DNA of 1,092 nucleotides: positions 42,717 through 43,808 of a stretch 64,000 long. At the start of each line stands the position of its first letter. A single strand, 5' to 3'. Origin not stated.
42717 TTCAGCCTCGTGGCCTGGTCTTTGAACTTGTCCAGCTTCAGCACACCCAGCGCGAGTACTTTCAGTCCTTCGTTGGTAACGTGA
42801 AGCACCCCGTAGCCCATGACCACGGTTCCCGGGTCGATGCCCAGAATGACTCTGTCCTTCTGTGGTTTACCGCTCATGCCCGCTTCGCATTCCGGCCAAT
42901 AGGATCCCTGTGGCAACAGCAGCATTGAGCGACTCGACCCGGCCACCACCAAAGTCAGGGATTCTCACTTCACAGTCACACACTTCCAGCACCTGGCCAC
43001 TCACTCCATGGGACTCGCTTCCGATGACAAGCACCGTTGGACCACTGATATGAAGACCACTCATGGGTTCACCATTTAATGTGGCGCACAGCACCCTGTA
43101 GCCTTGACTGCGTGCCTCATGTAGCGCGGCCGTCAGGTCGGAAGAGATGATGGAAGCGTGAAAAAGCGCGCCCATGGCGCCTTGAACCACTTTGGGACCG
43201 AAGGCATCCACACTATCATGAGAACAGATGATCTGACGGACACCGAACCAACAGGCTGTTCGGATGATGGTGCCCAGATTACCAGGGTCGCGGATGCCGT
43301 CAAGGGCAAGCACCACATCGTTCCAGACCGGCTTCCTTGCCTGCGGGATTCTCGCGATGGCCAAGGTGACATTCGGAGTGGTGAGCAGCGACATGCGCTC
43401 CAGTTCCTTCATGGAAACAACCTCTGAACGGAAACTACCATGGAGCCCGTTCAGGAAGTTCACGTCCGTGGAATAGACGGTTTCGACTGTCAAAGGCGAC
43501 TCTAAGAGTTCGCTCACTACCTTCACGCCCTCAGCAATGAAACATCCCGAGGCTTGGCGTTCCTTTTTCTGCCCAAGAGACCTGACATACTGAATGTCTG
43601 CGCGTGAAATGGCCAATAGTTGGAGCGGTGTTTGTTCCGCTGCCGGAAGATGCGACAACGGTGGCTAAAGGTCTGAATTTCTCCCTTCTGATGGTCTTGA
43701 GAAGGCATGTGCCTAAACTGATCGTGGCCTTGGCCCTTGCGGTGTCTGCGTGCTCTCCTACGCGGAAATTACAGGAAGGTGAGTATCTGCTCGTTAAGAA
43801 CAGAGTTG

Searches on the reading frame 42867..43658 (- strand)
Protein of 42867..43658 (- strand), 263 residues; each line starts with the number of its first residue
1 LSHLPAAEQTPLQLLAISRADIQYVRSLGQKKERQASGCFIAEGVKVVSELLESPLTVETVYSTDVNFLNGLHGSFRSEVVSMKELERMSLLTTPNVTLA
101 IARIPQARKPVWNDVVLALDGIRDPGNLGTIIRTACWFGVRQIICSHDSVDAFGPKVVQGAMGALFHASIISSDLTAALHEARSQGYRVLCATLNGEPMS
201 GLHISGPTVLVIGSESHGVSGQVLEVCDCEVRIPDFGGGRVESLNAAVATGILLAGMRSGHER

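Call 42: search_protein_families(library=pfam, proteins=[window:42867-43658:-], max_evalue=0.0001)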
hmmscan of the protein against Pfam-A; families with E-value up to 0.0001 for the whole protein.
window:42867-43658:- (263 aa): 2 families
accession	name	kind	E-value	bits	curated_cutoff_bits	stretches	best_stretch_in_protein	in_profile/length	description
PF00588.24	SpoU_methylase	-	9.3e-34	117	29.7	1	115-254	2-141/142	SpoU rRNA Methylase family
PF22435.1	MRM3-like_sub_bind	-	2.3e-11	44.4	27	1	21-100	3-84/84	MRM3-like substrate binding domain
